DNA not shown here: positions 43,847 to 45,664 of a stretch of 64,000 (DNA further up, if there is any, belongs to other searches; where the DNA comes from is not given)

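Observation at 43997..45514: Exported nucleotidyltransferase-fold protein divergent from the ECF sigma / anti-sigma operon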

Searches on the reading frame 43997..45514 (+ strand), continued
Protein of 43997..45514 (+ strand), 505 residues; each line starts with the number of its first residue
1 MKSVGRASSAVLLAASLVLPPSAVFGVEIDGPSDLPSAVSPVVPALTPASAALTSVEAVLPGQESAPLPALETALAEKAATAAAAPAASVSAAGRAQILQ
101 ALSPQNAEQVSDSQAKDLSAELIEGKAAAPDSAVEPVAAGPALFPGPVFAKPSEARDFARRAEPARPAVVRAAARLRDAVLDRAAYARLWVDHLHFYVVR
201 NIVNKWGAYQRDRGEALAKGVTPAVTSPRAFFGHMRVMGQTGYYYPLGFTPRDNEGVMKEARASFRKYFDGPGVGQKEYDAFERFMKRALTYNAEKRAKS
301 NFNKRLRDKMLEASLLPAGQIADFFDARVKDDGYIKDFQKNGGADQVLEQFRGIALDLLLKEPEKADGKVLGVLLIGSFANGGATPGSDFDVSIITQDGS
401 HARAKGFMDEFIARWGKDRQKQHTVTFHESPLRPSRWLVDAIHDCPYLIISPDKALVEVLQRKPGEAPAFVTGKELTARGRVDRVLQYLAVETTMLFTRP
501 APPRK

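Call 34: search_protein_families(library=pfam, proteins=[P0037, P0038, P0049, P0053, P0032, P0036, P0040, P0087], max_evalue=0.01)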
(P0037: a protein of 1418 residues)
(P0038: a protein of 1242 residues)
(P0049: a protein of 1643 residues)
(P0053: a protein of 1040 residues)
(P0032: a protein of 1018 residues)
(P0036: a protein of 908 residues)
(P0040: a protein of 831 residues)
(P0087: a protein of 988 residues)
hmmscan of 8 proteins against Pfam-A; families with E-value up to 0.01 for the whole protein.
P0037 (1418 aa): 3 families
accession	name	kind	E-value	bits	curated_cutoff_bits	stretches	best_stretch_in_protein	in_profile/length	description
PF01909.29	NTP_transf_2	-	0.003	18.3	21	1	402-438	13-46/93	Nucleotidyltransferase domain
PF12633.13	Adenyl_cycl_N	-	0.0033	17.9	27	1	361-439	50-125/199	Adenylate cyclase NT domain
PF18765.7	Polbeta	-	0.005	17.4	26.9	1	405-435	12-42/93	Polymerase beta, Nucleotidyltransferase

P0038 (1242 aa): 1 family
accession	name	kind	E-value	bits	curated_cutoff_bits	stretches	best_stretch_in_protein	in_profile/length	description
PF01909.29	NTP_transf_2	-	0.00042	21.1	21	1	374-421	10-47/93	Nucleotidyltransferase domain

P0049 (1643 aa): 2 families
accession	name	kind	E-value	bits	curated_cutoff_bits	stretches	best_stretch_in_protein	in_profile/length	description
PF08282.18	Hydrolase_3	-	0.00063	20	20.9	0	1364-1406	1-38/255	haloacid dehalogenase-like hydrolase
PF01909.29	NTP_transf_2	-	0.0013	19.5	21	1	667-704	11-48/93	Nucleotidyltransferase domain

P0053 (1040 aa): 3 families
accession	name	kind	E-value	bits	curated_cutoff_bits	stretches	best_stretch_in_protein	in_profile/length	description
PF07690.21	MFS_1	-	6.3e-05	22.5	33.4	1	846-945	245-346/347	Major Facilitator Superfamily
PF01909.29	NTP_transf_2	-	0.00075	20.3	21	1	349-405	14-72/93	Nucleotidyltransferase domain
PF18765.7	Polbeta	-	0.0048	17.5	26.9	1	349-393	13-58/93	Polymerase beta, Nucleotidyltransferase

P0032 (1018 aa): 3 families
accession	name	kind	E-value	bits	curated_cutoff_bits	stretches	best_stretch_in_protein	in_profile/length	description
PF07690.21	MFS_1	-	1.8e-09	37.4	33.4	1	478-835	6-303/347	Major Facilitator Superfamily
PF01909.29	NTP_transf_2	-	6.9e-06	26.8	21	1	301-338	13-54/93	Nucleotidyltransferase domain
PF18765.7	Polbeta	-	0.00027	21.5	26.9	1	302-345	12-56/93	Polymerase beta, Nucleotidyltransferase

P0036 (908 aa): 2 families
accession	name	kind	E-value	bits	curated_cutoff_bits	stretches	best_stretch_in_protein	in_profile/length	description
PF07690.21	MFS_1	-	3.3e-15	56.3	33.4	2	534-858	32-346/347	Major Facilitator Superfamily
PF01909.29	NTP_transf_2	-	0.00092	20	21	1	342-405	5-64/93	Nucleotidyltransferase domain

P0040 (831 aa): 1 family
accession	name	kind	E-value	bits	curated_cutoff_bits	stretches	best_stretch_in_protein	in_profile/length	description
PF01909.29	NTP_transf_2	-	0.00013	22.7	21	1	394-426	14-46/93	Nucleotidyltransferase domain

P0087 (988 aa): 1 family
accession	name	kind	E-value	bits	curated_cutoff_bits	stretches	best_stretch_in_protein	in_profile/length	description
PF07690.21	MFS_1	-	0.00034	20.1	33.4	1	522-944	26-346/347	Major Facilitator Superfamily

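Call 35: search_protein_families(library=pfam, proteins=[P0060, P0080, P0054, P0078, P0063, P0058, P0073], max_evalue=0.01)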
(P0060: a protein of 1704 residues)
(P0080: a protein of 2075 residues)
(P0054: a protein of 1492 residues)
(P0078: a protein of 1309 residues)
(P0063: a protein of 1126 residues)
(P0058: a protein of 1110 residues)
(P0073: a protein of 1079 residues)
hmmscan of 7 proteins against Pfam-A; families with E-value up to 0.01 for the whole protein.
P0060 (1704 aa): 3 families
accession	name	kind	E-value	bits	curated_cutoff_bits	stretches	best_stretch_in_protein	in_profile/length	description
PF18765.7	Polbeta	-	1e-05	26.1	26.9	1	845-900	12-66/93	Polymerase beta, Nucleotidyltransferase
PF01048.26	PNP_UDP_1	-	5.2e-05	23.2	25.1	0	1162-1253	27-113/233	Phosphorylase superfamily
PF01909.29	NTP_transf_2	-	5.6e-05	23.9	21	1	846-886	14-47/93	Nucleotidyltransferase domain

P0080 (2075 aa): 6 families
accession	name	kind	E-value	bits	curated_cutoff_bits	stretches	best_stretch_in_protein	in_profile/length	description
PF01909.29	NTP_transf_2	-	6.9e-08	33.2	21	1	1197-1240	13-47/93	Nucleotidyltransferase domain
PF00092.34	VWA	-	4.6e-07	30.7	23.8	1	1895-2031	4-140/174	von Willebrand factor type A domain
PF13519.12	VWA_2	-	6.5e-05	24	27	1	1895-2002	3-105/107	von Willebrand factor type A domain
PF05762.20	VWA_CoxE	-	0.00024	21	26.4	1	1839-2009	6-164/222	VWA domain containing CoxE-like protein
PF23366.1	Beta-prop_HVO_0234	-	0.00029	20.9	27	0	829-909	162-248/274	HVO_0234-like, beta propeller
PF18765.7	Polbeta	-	0.002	18.7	26.9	1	1199-1242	12-56/93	Polymerase beta, Nucleotidyltransferase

P0054 (1492 aa): 6 families
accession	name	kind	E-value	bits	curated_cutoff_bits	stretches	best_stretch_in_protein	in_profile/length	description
PF13487.12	HD_5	-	3e-19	69.9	27.2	1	707-865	12-168/170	HD domain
PF01966.28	HD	-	7.4e-15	55.7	22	1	710-836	2-115/116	HD domain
PF00300.27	His_Phos_1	-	7.4e-14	52.3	21.7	1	1268-1457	1-151/194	Histidine phosphatase superfamily (branch 1)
PF18765.7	Polbeta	-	2.3e-08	34.5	26.9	1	517-565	9-58/93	Polymerase beta, Nucleotidyltransferase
PF01909.29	NTP_transf_2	-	2.9e-07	31.2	21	1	521-570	14-56/93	Nucleotidyltransferase domain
PF18019.7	Cas3_HD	-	0.0024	18.4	23.1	1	722-805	41-130/207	Cas3, HD domain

P0078 (1309 aa): 4 families
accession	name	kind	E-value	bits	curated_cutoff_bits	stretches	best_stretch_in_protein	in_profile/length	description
PF25174.1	Beta-prop_THOC3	-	1.7e-07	30.9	305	0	934-1066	65-177/272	THOC3 beta-propeller domain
PF18765.7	Polbeta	-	0.00025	21.6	26.9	1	653-703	11-58/93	Polymerase beta, Nucleotidyltransferase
PF24805.1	EIF3I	-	0.0015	18.2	200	0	1131-1218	99-186/324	EIF3I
PF01909.29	NTP_transf_2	-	0.0019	19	21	1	645-712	7-68/93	Nucleotidyltransferase domain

P0063 (1126 aa): 1 family
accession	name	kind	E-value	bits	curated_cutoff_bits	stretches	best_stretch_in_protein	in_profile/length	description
PF01909.29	NTP_transf_2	-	0.00024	21.9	21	1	638-705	14-77/93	Nucleotidyltransferase domain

P0058 (1110 aa): 1 family
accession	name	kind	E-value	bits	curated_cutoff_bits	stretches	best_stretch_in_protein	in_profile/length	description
PF01909.29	NTP_transf_2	-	0.00073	20.3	21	1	618-677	5-57/93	Nucleotidyltransferase domain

P0073 (1079 aa): 2 families
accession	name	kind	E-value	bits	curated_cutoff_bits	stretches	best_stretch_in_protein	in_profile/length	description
PF18765.7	Polbeta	-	0.0038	17.8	26.9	1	938-989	13-61/93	Polymerase beta, Nucleotidyltransferase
PF01909.29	NTP_transf_2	-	0.0043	17.9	21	1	934-975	13-53/93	Nucleotidyltransferase domain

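Call 54: find_homologous_proteins(query=A3, max_evalue=0.00001)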
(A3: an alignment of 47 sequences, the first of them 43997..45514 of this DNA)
Query A3 (47 sequences) (505 aa, profile of the alignment): 6 proteins with E <= 0.00001 among 8000 candidates.
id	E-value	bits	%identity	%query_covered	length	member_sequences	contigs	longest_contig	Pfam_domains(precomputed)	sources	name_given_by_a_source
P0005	2.3e-169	583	45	80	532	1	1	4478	-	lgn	-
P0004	7.3e-162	558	42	96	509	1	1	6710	-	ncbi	-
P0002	3.6e-160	553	74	100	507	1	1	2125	PF01909.30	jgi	jgi:predicted nucleotidyltransferase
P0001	1.9e-159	550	100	100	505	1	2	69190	PF01909.30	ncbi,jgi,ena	-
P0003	4.8e-109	384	77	59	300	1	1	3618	PF01909.30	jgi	jgi:predicted nucleotidyltransferase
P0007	3.9e-86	309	49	43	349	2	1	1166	-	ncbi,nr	ncbi:MAG: nucleotidyltransferase domain-containing protein, partial [Elusimicrobia bacterium]|nr:nuc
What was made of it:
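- Tried and rejected: A second word-index protein search with the family profile returned nothing new (call 54).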

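Call 55: list_cluster_members(proteins=[P0054, P0060, P0080, P0049, P0037, P0055, P0046, P0082, P0017, P0021])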
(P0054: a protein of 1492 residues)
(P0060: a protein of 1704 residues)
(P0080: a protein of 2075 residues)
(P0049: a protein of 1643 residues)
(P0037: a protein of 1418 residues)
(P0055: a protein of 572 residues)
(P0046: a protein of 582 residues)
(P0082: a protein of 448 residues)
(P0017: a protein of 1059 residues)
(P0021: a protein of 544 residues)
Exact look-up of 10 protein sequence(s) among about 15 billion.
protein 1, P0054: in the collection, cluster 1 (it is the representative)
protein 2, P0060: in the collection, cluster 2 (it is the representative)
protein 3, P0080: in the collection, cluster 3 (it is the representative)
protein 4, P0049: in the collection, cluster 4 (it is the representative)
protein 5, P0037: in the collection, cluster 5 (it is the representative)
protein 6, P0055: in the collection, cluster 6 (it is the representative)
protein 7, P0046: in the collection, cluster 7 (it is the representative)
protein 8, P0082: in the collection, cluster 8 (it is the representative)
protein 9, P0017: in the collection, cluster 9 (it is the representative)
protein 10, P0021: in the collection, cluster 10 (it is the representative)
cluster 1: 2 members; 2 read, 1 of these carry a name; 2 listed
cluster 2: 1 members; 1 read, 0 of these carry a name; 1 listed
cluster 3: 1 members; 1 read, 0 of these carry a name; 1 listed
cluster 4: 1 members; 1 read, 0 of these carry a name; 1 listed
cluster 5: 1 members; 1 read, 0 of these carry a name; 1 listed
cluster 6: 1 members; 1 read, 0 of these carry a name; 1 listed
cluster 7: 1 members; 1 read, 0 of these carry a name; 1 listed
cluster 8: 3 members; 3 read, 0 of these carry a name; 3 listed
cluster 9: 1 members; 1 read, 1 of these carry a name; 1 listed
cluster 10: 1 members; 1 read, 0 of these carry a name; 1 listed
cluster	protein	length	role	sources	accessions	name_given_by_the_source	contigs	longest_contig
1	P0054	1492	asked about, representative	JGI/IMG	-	putative nucleotidyltransferase with HDIG domain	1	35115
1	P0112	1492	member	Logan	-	-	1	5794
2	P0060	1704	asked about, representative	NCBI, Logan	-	-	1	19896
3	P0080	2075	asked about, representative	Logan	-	-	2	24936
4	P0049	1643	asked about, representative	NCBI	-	-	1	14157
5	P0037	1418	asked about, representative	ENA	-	-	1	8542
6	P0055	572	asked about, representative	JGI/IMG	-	-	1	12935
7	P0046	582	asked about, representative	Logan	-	-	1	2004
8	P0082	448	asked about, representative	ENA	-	-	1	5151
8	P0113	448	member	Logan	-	-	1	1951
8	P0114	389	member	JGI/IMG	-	-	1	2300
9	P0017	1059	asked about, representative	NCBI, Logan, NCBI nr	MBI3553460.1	MAG: nucleotidyltransferase domain-containing protein [Elusimicrobia bacterium] | nucleotidyltransferase domain-containing protein [Elusimicrobiota bacterium]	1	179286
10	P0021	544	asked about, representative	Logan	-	-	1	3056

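Call 56: find_encoding_contigs(protein=P0054, flank=8000, max_places=2)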
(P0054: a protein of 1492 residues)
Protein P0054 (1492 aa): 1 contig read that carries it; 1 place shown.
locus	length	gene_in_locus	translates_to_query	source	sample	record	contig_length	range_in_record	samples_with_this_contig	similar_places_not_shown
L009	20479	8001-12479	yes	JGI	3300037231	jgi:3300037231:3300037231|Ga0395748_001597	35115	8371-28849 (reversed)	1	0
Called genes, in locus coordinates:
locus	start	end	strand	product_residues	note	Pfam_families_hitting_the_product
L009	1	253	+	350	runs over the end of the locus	PF00465:Fe-ADH (weak), PF13685:Fe-ADH_2, PF01761:DHQ_synthase, PF24621:DHQS_C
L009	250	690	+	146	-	PF01220:DHquinase_II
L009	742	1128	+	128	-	PF07366:SnoaL, PF12680:SnoaL_2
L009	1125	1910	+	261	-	PF00795:CN_hydrolase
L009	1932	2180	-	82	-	-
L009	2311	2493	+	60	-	-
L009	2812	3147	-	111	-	PF13744:HTH_37, PF13560:HTH_31, PF01381:HTH_3 (weak)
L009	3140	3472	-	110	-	PF05973:Gp49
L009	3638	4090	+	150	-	PF00583:Acetyltransf_1, PF13673:Acetyltransf_10, PF13508:Acetyltransf_7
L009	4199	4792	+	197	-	-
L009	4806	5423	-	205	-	-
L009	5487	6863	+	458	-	PF04715:, PF00425:Chorismate_bind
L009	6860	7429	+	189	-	PF00117:GATase, PF07722:Peptidase_C26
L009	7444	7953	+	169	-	PF00218:IGPS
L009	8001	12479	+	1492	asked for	PF01909:NTP_transf_2 (weak), PF18765:Polbeta (faint), PF01966:HD, PF13487:HD_5, PF00300:His_Phos_1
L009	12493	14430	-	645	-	PF00656:Peptidase_C14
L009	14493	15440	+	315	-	PF00004:AAA (faint), PF07726:AAA_3, PF07728:AAA_5, PF17863:AAA_lid_2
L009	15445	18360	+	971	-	PF11992:TgpA_N, PF01841:Transglut_core, PF13559:DUF4129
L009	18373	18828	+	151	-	PF01878:EVE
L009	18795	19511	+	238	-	PF01694:Rhomboid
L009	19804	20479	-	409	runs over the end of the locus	-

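Call 57: find_encoding_contigs(protein=P0055, flank=6000, max_places=2)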
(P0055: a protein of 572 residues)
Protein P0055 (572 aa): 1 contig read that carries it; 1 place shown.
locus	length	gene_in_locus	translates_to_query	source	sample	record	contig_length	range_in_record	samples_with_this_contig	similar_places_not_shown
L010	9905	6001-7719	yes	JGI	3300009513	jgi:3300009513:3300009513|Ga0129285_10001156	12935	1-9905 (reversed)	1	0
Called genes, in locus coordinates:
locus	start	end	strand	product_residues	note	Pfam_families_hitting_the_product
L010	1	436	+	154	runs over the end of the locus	PF05157:MshEN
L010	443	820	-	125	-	PF00072:Response_reg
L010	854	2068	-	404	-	PF00389:2-Hacid_dh, PF02826:2-Hacid_dh_C, PF22629:ACT_AHAS_ss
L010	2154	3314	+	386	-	-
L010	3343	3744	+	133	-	PF02566:OsmC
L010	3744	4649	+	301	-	PF00581:Rhodanese, PF00691:OmpA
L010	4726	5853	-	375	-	PF01966:HD, PF13286:HD_assoc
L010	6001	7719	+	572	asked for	-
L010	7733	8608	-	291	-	PF04893:Yip1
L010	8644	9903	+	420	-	?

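Call 58: find_encoding_contigs(protein=P0017, flank=6000, max_places=2)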
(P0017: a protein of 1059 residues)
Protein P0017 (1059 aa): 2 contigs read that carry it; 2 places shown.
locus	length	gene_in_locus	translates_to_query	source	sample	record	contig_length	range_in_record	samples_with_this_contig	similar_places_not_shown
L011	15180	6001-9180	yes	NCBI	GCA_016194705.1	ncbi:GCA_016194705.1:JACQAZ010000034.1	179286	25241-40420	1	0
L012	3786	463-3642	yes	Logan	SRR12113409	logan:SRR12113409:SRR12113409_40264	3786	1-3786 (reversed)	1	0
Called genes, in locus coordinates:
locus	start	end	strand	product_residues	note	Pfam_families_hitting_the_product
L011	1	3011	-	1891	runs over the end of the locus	PF11974:bMG3, PF01835:MG2, PF07703:A2M_BRD, PF00207:A2M, PF17973:bMG10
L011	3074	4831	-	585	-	PF13432:TPR_16 (faint), PF14559:TPR_19 (faint), PF13176:TPR_7 (faint)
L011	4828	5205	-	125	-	-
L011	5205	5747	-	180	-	PF04542:Sigma70_r2, PF08281:Sigma70_r4_2, PF04545:Sigma70_r4 (faint)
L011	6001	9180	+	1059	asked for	PF01909:NTP_transf_2 (faint), PF18765:Polbeta (faint)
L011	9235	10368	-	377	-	PF13646:HEAT_2 (faint)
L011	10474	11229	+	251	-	PF13489:Methyltransf_23, PF01209:Ubie_methyltran, PF08003:Methyltransf_9 (weak), PF08241:Methyltransf_11, PF08242:Methyltransf_12, PF13649:Methyltransf_25, PF13847:Methyltransf_31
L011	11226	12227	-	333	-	-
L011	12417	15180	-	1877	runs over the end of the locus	-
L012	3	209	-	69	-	?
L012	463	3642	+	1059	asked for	PF01909:NTP_transf_2 (faint), PF18765:Polbeta (faint)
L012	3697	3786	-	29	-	?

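Call 59: find_encoding_contigs(protein=P0049, flank=6000, max_places=2)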
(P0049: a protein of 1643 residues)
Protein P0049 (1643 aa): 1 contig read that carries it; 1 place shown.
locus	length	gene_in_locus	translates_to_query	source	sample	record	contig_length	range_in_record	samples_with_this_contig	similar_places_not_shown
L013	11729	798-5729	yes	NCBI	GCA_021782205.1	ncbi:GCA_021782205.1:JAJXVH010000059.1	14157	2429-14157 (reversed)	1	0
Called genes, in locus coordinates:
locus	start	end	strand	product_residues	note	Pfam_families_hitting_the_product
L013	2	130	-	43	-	?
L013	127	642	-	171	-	PF04542:Sigma70_r2, PF07638:Sigma70_ECF (weak), PF08281:Sigma70_r4_2, PF04545:Sigma70_r4 (faint)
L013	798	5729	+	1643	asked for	-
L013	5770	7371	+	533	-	PF04055:Radical_SAM (faint), PF00857:Isochorismatase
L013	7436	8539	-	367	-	-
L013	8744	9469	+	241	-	-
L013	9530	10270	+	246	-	PF13328:HD_4 (weak)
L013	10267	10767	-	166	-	PF01928:CYTH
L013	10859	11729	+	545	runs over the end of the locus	PF00171:Aldedh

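Call 65: search_protein_families(library=ncbifam, proteins=[window:43997-45514:+], max_evalue=0.01)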
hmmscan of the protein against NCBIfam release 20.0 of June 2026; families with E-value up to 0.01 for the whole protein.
window:43997-45514:+ (505 aa): 1 family
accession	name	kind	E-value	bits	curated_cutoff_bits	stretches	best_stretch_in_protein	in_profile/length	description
NF047752.1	MntA_antitoxin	equivalog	0.0017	18.2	60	1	369-401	6-38/106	type VII toxin-antitoxin system MntA family adenylyltransferase antitoxin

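Call 72: predict_structure(alignment_id=A3)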
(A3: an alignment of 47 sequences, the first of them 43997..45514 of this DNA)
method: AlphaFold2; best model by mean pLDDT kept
length: 505 residues; sequences in the alignment: 47
mean_pLDDT: 81.1   pTM: 0.68
mean pLDDT of the five models: 81.1, 79.8, 79.1, 78.9, 78.1
residues with pLDDT >= 90: 316; 70-90: 48; 50-70: 36; < 50: 105
segments of 3 or more residues with pLDDT < 50: 1-5, 22-69, 78-85, 130-163, 168-173
pLDDT, mean of each block of 10 residues (from residue 1): 48 60 45 44 40 40 44 51 53 90 92 85 70 38 37 40 47 72 95 96 97 98 98 98 95 97 98 98 96 79 96 98 92 86 96 98 97 96 93 97 97 98 96 96 96 97 92 94 98 97 92
secondary structure, 60 per line:
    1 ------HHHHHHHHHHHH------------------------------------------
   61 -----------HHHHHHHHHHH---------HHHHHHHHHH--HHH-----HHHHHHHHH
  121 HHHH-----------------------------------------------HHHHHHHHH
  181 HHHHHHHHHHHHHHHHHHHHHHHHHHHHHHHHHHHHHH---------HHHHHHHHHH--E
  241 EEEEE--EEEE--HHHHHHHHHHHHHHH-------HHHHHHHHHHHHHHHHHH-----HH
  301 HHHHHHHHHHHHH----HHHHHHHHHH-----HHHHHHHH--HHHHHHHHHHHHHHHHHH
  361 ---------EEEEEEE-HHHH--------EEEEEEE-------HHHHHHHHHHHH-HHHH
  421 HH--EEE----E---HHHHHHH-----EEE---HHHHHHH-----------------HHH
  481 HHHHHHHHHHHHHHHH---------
elements in order: H7-18 H72-82 H92-101 H112-124 H172-218 H228-237 E240-245 E248-251 H254-268 H276-293 H299-313 H318-327 H333-340 H343-360 E370-376 H378-381 E390-396 H404-415 H417-422 E425-427 H436-442 E448-450 H454-460 H478-496
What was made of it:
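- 44510..45076 (+): Family-specific all-helical domain (aa 172-360) with conserved G239, G242, G248, A281, F282, R288, R297, K304, D326. AF2 pLDDT >95 (call 72).
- On Pfam NTP_transf_2 (PF01909) / Pol-beta-like NTase superfamily: AF2 strands 370-376, 390-396, 425-427 and 448-450 with intervening helices (call 72).
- Checked: One correction: the domain between the linker and the NTase core is ~190 aa (172-360), all-helical, rather than 230 aa (call 72).
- AF2 gives pLDDT >95 for aa 180-505 (call 72).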
